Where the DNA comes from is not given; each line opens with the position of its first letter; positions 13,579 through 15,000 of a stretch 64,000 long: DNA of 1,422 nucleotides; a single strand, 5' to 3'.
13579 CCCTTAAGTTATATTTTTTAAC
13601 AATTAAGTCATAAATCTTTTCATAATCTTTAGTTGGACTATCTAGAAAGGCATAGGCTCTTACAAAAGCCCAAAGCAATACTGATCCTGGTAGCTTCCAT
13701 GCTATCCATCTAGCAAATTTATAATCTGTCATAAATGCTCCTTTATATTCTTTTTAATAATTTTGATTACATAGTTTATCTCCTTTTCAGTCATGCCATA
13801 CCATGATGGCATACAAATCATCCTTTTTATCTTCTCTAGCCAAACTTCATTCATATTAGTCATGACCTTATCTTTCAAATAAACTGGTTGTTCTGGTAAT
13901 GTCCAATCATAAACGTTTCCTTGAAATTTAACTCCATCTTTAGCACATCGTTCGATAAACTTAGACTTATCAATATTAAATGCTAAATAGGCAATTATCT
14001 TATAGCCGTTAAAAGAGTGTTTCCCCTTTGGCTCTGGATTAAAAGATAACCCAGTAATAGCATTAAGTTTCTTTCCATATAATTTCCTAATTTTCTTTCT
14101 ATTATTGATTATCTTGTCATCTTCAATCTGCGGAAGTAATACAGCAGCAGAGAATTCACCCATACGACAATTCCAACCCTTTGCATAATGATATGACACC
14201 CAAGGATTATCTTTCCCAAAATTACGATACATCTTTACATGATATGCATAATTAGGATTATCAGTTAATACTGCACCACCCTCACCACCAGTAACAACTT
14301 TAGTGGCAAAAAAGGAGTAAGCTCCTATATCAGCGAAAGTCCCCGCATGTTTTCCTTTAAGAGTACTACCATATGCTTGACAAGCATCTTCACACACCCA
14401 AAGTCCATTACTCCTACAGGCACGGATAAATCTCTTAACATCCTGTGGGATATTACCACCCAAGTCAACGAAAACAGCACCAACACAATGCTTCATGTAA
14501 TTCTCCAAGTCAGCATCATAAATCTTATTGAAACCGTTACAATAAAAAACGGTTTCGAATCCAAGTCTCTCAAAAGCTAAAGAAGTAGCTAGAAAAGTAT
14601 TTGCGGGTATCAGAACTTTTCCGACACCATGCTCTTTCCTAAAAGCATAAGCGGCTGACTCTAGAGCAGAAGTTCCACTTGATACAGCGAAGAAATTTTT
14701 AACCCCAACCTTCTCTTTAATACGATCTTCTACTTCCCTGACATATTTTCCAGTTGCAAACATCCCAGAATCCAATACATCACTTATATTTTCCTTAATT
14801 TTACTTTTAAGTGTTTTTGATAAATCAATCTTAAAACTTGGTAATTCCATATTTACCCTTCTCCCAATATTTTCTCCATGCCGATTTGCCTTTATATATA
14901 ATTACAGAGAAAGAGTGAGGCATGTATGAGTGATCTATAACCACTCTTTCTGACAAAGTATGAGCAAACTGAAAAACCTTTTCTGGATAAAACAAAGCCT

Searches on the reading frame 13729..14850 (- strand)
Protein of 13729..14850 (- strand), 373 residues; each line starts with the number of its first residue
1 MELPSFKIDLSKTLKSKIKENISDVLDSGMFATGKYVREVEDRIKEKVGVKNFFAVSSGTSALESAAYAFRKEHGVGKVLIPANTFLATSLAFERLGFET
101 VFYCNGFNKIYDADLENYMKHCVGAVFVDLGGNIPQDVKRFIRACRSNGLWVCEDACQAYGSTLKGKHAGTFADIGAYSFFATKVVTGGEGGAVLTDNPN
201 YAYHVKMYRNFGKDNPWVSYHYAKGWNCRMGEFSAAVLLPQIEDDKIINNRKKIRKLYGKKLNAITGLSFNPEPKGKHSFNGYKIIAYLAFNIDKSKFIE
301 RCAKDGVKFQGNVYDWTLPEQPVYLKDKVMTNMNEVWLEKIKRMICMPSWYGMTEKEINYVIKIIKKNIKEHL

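Call 14: search_protein_families(library=phrogs, proteins=[window:13729-14850:-])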
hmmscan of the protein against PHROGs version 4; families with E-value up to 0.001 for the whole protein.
window:13729-14850:- (373 aa): 1 family
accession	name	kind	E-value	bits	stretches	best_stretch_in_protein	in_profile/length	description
phrog_3139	-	other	7.6e-33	114.9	1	21-263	23-280/387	aminotransferase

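Call 57: find_related_loci(query=window:13729-14850:-, collection=genome_contigs, flank=2000)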
Query window:13729-14850:- (373 aa) in genome_contigs; peptide patterns used: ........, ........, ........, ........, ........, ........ (x = any residue, [..] = any of these).
322 stretches matched a pattern, but none encodes a relative of the query by tblastn (E <= 1e-3).
